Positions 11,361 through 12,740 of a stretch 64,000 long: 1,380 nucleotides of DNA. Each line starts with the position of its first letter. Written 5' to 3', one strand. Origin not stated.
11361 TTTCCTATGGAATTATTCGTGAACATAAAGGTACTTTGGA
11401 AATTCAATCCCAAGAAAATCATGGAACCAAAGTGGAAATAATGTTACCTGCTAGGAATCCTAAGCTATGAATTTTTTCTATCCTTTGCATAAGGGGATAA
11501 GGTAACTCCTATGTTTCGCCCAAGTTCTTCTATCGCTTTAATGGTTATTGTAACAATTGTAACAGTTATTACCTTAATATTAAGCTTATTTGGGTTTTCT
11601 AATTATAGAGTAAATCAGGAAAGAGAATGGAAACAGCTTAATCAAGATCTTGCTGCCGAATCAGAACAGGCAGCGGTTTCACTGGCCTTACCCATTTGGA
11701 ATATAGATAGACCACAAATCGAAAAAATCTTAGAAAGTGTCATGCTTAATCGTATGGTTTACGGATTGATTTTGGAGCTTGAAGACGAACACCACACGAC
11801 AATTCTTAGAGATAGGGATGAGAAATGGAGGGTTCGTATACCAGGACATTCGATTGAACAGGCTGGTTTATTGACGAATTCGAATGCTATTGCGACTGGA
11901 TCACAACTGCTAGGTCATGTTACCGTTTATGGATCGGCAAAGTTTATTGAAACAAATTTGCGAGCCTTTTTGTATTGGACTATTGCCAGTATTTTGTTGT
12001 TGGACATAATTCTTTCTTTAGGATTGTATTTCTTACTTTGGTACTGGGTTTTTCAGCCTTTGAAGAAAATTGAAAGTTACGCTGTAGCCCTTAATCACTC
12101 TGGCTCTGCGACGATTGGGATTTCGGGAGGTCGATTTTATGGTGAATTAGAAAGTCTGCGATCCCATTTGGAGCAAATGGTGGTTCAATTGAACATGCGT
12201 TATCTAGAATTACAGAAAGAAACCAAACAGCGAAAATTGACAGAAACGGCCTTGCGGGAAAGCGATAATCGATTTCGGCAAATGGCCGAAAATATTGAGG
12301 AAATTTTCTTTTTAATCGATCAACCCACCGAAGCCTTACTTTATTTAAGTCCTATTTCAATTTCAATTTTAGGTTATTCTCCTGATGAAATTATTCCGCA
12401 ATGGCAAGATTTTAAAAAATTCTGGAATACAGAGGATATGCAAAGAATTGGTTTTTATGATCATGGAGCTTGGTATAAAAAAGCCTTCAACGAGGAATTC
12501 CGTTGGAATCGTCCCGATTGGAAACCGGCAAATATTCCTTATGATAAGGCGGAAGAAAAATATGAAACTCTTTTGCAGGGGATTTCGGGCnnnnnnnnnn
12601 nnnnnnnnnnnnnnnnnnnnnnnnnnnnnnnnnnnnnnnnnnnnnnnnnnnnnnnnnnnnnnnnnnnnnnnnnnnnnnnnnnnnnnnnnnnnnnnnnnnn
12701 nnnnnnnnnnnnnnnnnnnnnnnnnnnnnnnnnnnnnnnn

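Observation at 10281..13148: Tandem histidine-kinase paralogs; the second carries an in-frame ~100-aa gap that removes the phospho-acceptor His helix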

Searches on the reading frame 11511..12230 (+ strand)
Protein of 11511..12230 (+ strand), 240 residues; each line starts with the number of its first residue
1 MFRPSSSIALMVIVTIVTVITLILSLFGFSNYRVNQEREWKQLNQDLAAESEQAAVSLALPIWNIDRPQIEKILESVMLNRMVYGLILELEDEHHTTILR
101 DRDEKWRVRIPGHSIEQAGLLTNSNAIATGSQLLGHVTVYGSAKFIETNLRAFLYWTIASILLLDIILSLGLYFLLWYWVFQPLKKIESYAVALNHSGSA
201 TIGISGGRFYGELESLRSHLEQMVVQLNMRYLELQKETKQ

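Call 9: find_homologous_proteins(query=window:11511-12230:+, max_evalue=0.001)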
Query window:11511-12230:+ (240 aa): 3 proteins with E <= 0.001 among 1016 candidates.
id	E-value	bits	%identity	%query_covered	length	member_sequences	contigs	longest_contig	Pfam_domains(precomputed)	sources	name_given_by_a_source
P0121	2.4e-23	101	35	63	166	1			-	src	-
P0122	2.4e-18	84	33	55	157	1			-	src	-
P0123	3.1e-8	51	47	21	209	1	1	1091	-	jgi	-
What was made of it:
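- Tried and rejected: The search with aa 1-240 gave 3 fragments (call 9).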

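Call 14: find_related_loci(query=A1, collection=genome_contigs, flank=10000)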
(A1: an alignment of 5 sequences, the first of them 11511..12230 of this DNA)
Query A1 (240 aa) in genome_contigs; peptide patterns used: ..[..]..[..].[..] (x = any residue, [..] = any of these).
46 stretches matched a pattern; 32 encode a relative of the query (tblastn E <= 1e-3); 32 distinct loci.
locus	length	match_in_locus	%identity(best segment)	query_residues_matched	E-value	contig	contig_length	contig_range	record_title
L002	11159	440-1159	44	1-240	3e-54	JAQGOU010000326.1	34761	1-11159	MAG: Verrucomicrobiales bacterium isolate RYN_621 scaffold_875210, whole genome shotgun sequence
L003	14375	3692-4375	40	7-237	4e-53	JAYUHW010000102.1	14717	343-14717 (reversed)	MAG: Fibrobacteria bacterium isolate GFS_8554 GFS_8554_101, whole genome shotgun sequence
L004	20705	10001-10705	42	3-236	2e-48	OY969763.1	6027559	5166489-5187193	MAG: uncultured Verrucomicrobiae bacterium isolate MFD04967.bin.c.2 genome assembly, chromosome: 1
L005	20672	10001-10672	38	7-237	3e-43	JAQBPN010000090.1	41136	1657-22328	MAG: Fibrobacteres bacterium isolate RYN_348 scaffold_3398984, whole genome shotgun sequence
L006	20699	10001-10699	33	1-236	3e-37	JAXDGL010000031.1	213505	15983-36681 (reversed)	MAG: Thermoanaerobaculia bacterium isolate BP_50 scaffold_3635899, whole genome shotgun sequence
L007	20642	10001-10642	35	21-235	8e-35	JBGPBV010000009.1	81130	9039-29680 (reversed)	MAG: Vicinamibacteria bacterium isolate OBJ_0618_050_8 k141_3574060_length_81130_cov_32.9400, whole genome shotgun seque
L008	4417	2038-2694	34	8-230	1e-34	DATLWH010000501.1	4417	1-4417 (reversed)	MAG TPA_asm: Thermoanaerobaculia bacterium isolate SMAG_U13213 k141_153969, whole genome shotgun sequence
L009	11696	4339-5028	31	7-238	1e-33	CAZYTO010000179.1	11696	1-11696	MAG TPA_asm: uncultured Thermoanaerobaculia bacterium isolate binchicken_co185_101 genome assembly, contig: NODE_8878_le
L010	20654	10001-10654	34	7-228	3e-32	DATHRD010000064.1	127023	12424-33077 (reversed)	MAG TPA_asm: Thermoanaerobaculia bacterium isolate SMAG_U12756 k141_2092196, whole genome shotgun sequence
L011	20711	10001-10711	35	3-236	2e-31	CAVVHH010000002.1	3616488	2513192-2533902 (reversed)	MAG: uncultured proteobacterium isolate MFD02979.bin.1.8 genome assembly, contig: contig_12243, whole genome shotgun seq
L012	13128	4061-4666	35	26-230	1e-30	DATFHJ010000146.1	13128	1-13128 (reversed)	MAG TPA_asm: Thermoanaerobaculia bacterium isolate SMAG_U8686 k141_1451971, whole genome shotgun sequence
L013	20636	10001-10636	35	27-240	3e-30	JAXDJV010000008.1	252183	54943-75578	MAG: Acidobacteriota bacterium isolate BP_58 scaffold_1374324, whole genome shotgun sequence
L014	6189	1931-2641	33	1-240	2e-30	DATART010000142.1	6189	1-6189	MAG TPA_asm: Thermoanaerobaculia bacterium isolate SMAG_U5501 k141_3616223, whole genome shotgun sequence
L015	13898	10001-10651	33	3-224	3e-30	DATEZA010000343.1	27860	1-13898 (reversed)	MAG TPA_asm: Thermoanaerobaculia bacterium isolate SMAG_U8461 k141_3620012, whole genome shotgun sequence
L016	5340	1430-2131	35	1-236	6e-30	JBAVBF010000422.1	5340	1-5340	MAG: Thermoanaerobaculia bacterium isolate MFD01439_ilm_asm_bin18 k127_118674, whole genome shotgun sequence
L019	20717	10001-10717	33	2-239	2e-27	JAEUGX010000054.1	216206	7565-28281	MAG: Opitutaceae bacterium isolate new MAG-2 k141_376506, whole genome shotgun sequence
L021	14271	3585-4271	36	22-234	4e-27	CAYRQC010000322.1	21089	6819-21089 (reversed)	MAG TPA_asm: uncultured Phycisphaerales bacterium isolate binchicken_co203_625 genome assembly, contig: k141_4567331, wh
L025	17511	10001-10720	32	3-240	8e-26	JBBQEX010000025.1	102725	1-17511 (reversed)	MAG: Haliangiales bacterium isolate Co_metawrap_1071 Cmw_1071_k141_6571833_length_102725_cov_18.9993, whole genome shotg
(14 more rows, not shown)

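Call 16: search_protein_families(library=pfam, proteins=[L002:440-2389:+, L003:3641-7126:+, L004:9971-11740:+, L011:9998-11404:+, L019:9977-13549:+, L021:3522-5051:+, L025:9068-12229:+], max_evalue=0.001)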
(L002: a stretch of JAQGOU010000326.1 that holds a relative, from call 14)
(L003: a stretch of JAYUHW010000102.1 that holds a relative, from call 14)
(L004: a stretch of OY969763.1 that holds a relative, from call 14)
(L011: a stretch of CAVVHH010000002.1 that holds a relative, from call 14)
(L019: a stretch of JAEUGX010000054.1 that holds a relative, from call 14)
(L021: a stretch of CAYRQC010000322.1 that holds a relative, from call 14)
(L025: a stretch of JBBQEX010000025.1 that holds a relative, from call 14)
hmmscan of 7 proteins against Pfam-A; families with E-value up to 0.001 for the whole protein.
L002:440-2389:+ (650 aa): 4 families
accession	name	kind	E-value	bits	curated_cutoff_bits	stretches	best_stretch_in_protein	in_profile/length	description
PF02518.31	HATPase_c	-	1.8e-12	48.1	26.4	1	551-642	3-110/111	Histidine kinase-, DNA gyrase B-, and HSP90-like ATPase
PF07730.19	HisKA_3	-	4.5e-10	40.4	24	1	439-511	1-68/68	Histidine kinase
PF13581.12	HATPase_c_2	-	3.3e-05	24.3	27.4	1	546-623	24-108/127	Histidine kinase-like ATPase domain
PF13589.12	HATPase_c_3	-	8.5e-05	23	25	1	559-606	8-55/137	Histidine kinase-, DNA gyrase B-, and HSP90-like ATPase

L003:3641-7126:+ (1162 aa): 9 families
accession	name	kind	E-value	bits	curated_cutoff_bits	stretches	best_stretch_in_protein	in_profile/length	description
PF08447.18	PAS_3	-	5.2e-44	148.9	25.6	2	799-886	2-89/89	PAS fold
PF00989.32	PAS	-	2.4e-36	124.6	22.6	3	391-505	3-113/113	PAS fold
PF08448.16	PAS_4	-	1.9e-33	115.4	23.1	2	396-509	2-109/110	PAS fold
PF13426.13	PAS_9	-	7.3e-33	113.4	27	4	400-507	2-103/103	PAS domain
PF02518.31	HATPase_c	-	1.4e-26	93.6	26.4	1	1051-1157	4-109/111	Histidine kinase-, DNA gyrase B-, and HSP90-like ATPase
PF13188.13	PAS_8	-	7.7e-21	73.7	21.8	2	261-304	1-45/65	PAS domain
PF24820.1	Diguanyl_cycl_sensor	-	2.3e-11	44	28.1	0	653-692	3-42/109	Diguanylate cyclase-like sensor domain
PF00512.31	HisKA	-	2e-06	28.2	26.9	1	915-1005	2-66/66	His Kinase A (phospho-acceptor) domain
PF13581.12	HATPase_c_2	-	0.00013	22.4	27.4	0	1060-1134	39-111/127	Histidine kinase-like ATPase domain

L004:9971-11740:+ (590 aa): 3 families
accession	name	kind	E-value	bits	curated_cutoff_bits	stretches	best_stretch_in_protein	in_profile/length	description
PF07730.19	HisKA_3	-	2.6e-11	44.4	24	1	449-519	1-66/68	Histidine kinase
PF01590.32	GAF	-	2.4e-06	28.6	22.4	1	275-419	2-133/133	GAF domain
PF13185.12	GAF_2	-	3.7e-06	27.6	28.6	1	273-420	2-136/136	GAF domain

L011:9998-11404:+ (469 aa): 3 families
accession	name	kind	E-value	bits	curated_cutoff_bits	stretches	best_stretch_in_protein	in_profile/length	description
PF02518.31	HATPase_c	-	1.5e-18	67.7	26.4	1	374-465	3-109/111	Histidine kinase-, DNA gyrase B-, and HSP90-like ATPase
PF07730.19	HisKA_3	-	2.8e-14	53.8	24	1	268-331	1-65/68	Histidine kinase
PF13581.12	HATPase_c_2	-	1.1e-07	32.4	27.4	1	369-436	24-105/127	Histidine kinase-like ATPase domain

L019:9977-13549:+ (1191 aa): 9 families
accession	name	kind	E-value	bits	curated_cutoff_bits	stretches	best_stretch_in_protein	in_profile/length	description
PF08447.18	PAS_3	-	6.8e-51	170.9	25.6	3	580-665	2-88/89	PAS fold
PF02518.31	HATPase_c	-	9.6e-25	87.6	26.4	1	931-1040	2-109/111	Histidine kinase-, DNA gyrase B-, and HSP90-like ATPase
PF13185.12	GAF_2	-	1.1e-20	74.7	28.6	1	390-535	3-136/136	GAF domain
PF08448.16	PAS_4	-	1.1e-19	71.1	23.1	2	259-363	8-110/110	PAS fold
PF00072.30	Response_reg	-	1.4e-18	67.5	30.2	1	1064-1173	1-111/111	Response regulator receiver domain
PF00989.32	PAS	-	1.5e-15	57.6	22.6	1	247-356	2-111/113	PAS fold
PF01590.32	GAF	-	1.4e-12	48.7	22.4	1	393-534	4-133/133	GAF domain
PF13426.13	PAS_9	-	1.3e-11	45.1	27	1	270-360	15-103/103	PAS domain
PF00512.31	HisKA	-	1.7e-07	31.6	26.9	1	823-886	2-64/66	His Kinase A (phospho-acceptor) domain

L021:3522-5051:+ (510 aa): 2 families
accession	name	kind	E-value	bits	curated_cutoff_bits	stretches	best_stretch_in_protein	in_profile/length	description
PF02518.31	HATPase_c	-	4.3e-20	72.7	26.4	1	385-502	2-107/111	Histidine kinase-, DNA gyrase B-, and HSP90-like ATPase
PF00512.31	HisKA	-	1.1e-13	51.4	26.9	1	276-340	3-64/66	His Kinase A (phospho-acceptor) domain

L025:9068-12229:+ (1054 aa): 8 families
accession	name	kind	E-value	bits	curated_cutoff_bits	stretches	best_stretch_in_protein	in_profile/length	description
PF02518.31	HATPase_c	-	1e-23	84.3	26.4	1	793-915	2-109/111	Histidine kinase-, DNA gyrase B-, and HSP90-like ATPase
PF00072.30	Response_reg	-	3.7e-16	59.7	30.2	1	937-1047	1-109/111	Response regulator receiver domain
PF08448.16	PAS_4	-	1.1e-11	45.4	23.1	1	557-666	2-110/110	PAS fold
PF13426.13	PAS_9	-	1.2e-09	38.8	27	1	561-663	2-103/103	PAS domain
PF00989.32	PAS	-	5.3e-09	36.5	22.6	1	550-658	1-110/113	PAS fold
PF08447.18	PAS_3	-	6.6e-08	33.2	25.6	1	573-655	2-86/89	PAS fold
PF00512.31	HisKA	-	2.7e-07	31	26.9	1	688-749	3-63/66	His Kinase A (phospho-acceptor) domain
PF13188.13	PAS_8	-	2e-05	24.8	21.8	1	550-602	1-50/65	PAS domain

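Call 49: search_protein_families(library=pfam, proteins=[window:11511-12230:+, L002:440-1200:+, L004:9971-10750:+, L006:9971-10750:+, P0121], max_evalue=10)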
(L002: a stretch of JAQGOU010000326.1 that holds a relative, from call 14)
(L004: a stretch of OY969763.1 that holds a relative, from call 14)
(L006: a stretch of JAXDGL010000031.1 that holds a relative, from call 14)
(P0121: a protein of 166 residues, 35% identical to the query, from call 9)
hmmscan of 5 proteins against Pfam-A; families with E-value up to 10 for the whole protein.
window:11511-12230:+ (240 aa): 2 families
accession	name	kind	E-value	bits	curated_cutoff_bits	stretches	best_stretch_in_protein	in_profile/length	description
PF10883.13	DUF2681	-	0.0068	17.1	28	1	12-58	3-49/90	Protein of unknown function (DUF2681)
PF03994.20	DUF350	-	0.043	14.3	26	1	126-186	47-106/133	Domain of Unknown Function (DUF350)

L002:440-1200:+ (253 aa): 2 families
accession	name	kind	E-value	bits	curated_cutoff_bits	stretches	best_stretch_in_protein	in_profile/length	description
PF00672.30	HAMP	-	0.00042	21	25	1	175-229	1-53/53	HAMP domain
PF10392.15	COG5_N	-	0.049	14.3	31.2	1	207-243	75-111/132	Conserved oligomeric Golgi complex subunit 5, N-terminal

L004:9971-10750:+ (260 aa): 0 families

L006:9971-10750:+ (260 aa): 5 families
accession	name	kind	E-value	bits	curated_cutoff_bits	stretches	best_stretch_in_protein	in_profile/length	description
PF17152.10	CHASE8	-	0.0038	17.9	27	1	52-146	4-101/102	Periplasmic sensor domain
PF17149.10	CHASE5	-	0.0083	16.5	27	1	49-112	5-68/108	Periplasmic sensor domain found in signal transduction proteins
PF15461.11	BCD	-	0.066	13.3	28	1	162-187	164-189/267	Beta-carotene 15,15'-dioxygenase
PF23933.1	DUF7269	-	0.46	11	29.1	1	16-110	16-107/162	Family of unknown function (DUF7269)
PF07219.19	HemY_N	-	1.8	9.1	31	0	161-193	11-43/107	HemY protein N-terminus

P0121 (166 aa): 2 families
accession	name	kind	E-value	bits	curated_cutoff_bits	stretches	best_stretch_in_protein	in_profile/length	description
PF17149.10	CHASE5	-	0.00049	20.5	27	1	54-120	20-84/108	Periplasmic sensor domain found in signal transduction proteins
PF07219.19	HemY_N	-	3.4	8.3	31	1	6-55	16-65/107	HemY protein N-terminus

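Call 75: search_protein_families(library=pfam, proteins=[L003:2674-3660:+, L003:1678-2481:-, L003:1001-1570:-, L003:7141-8556:+, L003:8745-9149:+, L003:9149-9868:+, L003:11043-12698:+, L003:12763-13725:+], max_evalue=0.001)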
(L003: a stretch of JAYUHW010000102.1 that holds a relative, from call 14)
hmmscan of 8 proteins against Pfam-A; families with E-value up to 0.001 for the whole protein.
L003:2674-3660:+ (329 aa): 0 families

L003:1678-2481:- (267 aa): 4 families
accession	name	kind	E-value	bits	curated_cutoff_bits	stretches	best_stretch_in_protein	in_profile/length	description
PF01739.24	CheR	-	6.4e-57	192.6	27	1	74-262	1-192/195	CheR methyltransferase, SAM binding domain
PF03705.20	CheR_N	-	1.4e-12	47.5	27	1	8-57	2-51/53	CheR methyltransferase, all-alpha domain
PF08241.18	Methyltransf_11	-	3.8e-05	24.7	21.2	1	192-242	47-94/95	Methyltransferase domain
PF13649.12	Methyltransf_25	-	0.00014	22.9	27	0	188-239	47-97/97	Methyltransferase domain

L003:1001-1570:- (189 aa): 0 families

L003:7141-8556:+ (472 aa): 9 families
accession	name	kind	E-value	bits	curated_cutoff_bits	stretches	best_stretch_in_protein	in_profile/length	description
PF00158.32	Sigma54_activat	-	3.1e-56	190.1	20.2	1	155-320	1-167/168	Sigma-54 interaction domain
PF00072.30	Response_reg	-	1.3e-24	87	30.2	1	11-121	1-110/111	Response regulator receiver domain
PF14532.12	Sigma54_activ_2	-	2.6e-19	70.3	25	1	160-325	5-138/138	Sigma-54 interaction domain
PF25601.1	AAA_lid_14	-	2.1e-16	60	27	1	326-397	1-72/87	AAA+ ATPase lid domain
PF02954.25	HTH_8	-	9.3e-09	35.3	22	1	428-467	2-41/42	Bacterial regulatory protein, Fis family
PF07728.20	AAA_5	-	3.7e-05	24.2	22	1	179-307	2-135/139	AAA domain (dynein-related subfamily)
PF01078.27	Mg_chelatase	-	0.00015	21.7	20.3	0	233-296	93-158/207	Magnesium chelatase, subunit ChlI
PF00004.35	AAA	-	0.00065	20.6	21.2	0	179-303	1-116/131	ATPase family associated with various cellular activities (AAA)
PF07724.20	AAA_2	-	0.00086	19.8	27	0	179-307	6-136/166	AAA domain (Cdc48 subfamily)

L003:8745-9149:+ (135 aa): 1 family
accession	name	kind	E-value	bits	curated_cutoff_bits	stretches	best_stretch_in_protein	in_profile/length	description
PF00072.30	Response_reg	-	3.1e-25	88.9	30.2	1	3-117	1-110/111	Response regulator receiver domain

L003:9149-9868:+ (240 aa): 2 families
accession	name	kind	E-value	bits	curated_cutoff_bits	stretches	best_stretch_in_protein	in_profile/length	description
PF02518.31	HATPase_c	-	2e-24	86.6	26.4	1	136-239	5-110/111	Histidine kinase-, DNA gyrase B-, and HSP90-like ATPase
PF00512.31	HisKA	-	1.8e-07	31.5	26.9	1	21-89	3-64/66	His Kinase A (phospho-acceptor) domain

L003:11043-12698:+ (552 aa): 3 families
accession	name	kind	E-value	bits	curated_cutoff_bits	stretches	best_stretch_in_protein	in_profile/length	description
PF00015.26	MCPsignal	-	4.7e-34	118.2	34.6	1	358-522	4-168/172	Methyl-accepting chemotaxis protein (MCP) signalling domain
PF12729.13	4HB_MCP_1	-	2.3e-09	37.5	27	1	29-203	2-174/181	Four helix bundle sensory module for signal transduction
PF00672.30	HAMP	-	8.8e-07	29.6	25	1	235-285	2-52/53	HAMP domain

L003:12763-13725:+ (321 aa): 0 families

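Call 78: search_protein_families(library=ncbifam, proteins=[L003:2674-3660:+], max_evalue=1)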
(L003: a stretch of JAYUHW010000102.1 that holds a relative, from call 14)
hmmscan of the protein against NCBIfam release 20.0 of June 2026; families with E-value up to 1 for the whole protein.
L003:2674-3660:+ (329 aa): 0 families

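Call 80: search_protein_families(library=pfam, proteins=[L003:2674-3660:+, L004:9093-9968:+, L019:9135-9974:+], max_evalue=10)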
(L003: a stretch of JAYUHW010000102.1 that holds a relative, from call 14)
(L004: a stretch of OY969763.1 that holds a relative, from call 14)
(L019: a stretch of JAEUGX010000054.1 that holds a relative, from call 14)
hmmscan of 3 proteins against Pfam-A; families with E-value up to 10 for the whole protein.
L003:2674-3660:+ (329 aa): 1 family
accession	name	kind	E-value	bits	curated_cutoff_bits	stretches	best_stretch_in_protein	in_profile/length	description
PF00497.25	SBP_bac_3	-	0.056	13.7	26.4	1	198-288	45-130/132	Bacterial extracellular solute-binding proteins, family 3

L004:9093-9968:+ (292 aa): 2 families
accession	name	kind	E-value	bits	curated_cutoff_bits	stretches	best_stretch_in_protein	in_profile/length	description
PF00497.25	SBP_bac_3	-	0.075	13.2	26.4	1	156-251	97-129/132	Bacterial extracellular solute-binding proteins, family 3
PF14438.12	SM-ATX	-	0.089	13.4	29.8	1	157-201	19-68/81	Ataxin 2 SM domain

L019:9135-9974:+ (280 aa): 0 families
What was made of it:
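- Closest known: Kinases that sense through a separate periplasmic binding protein. Different: The partner family has no significant Pfam or NCBIfam match (calls 75, 78, 80).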

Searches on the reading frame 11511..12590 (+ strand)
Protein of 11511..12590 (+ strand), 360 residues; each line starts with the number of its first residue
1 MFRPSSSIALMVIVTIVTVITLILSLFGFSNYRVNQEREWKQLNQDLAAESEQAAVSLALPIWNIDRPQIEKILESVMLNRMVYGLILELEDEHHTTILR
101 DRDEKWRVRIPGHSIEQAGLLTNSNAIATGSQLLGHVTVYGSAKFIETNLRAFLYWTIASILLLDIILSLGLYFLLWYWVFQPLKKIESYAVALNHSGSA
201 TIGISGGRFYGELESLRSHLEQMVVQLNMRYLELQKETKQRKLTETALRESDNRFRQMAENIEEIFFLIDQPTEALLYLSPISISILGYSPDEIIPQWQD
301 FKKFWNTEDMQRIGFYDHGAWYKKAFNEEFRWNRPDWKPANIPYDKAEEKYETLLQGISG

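Call 17: find_related_loci(query=window:11511-12590:+, collection=metagenome_contigs, flank=10000)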
Query window:11511-12590:+ (360 aa) in metagenome_contigs; peptide patterns used: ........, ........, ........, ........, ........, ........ (x = any residue, [..] = any of these).
91 stretches matched a pattern; 10 encode a relative of the query (tblastn E <= 1e-3); 10 distinct loci.
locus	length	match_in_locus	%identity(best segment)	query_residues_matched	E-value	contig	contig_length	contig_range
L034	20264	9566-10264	42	230-360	3e-20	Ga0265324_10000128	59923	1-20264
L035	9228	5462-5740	39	244-336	5e-13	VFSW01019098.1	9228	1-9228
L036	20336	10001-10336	38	225-317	8e-13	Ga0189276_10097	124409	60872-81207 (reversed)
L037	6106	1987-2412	33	221-347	3e-12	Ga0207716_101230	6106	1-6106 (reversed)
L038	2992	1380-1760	37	230-351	4e-12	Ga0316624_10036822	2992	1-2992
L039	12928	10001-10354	34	216-336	9e-12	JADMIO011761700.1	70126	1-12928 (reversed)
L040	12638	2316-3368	36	196-295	4e-10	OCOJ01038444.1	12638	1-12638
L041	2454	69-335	34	248-336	8e-10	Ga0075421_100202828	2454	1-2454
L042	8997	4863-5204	35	220-336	1e-8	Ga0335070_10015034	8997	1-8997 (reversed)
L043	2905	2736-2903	46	213-264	2e-5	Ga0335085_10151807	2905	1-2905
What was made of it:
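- Tried and rejected: The JGI metagenome scan gave 10 loci, all matching only from query residue ~196 onward (linker and PAS region) (call 17).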
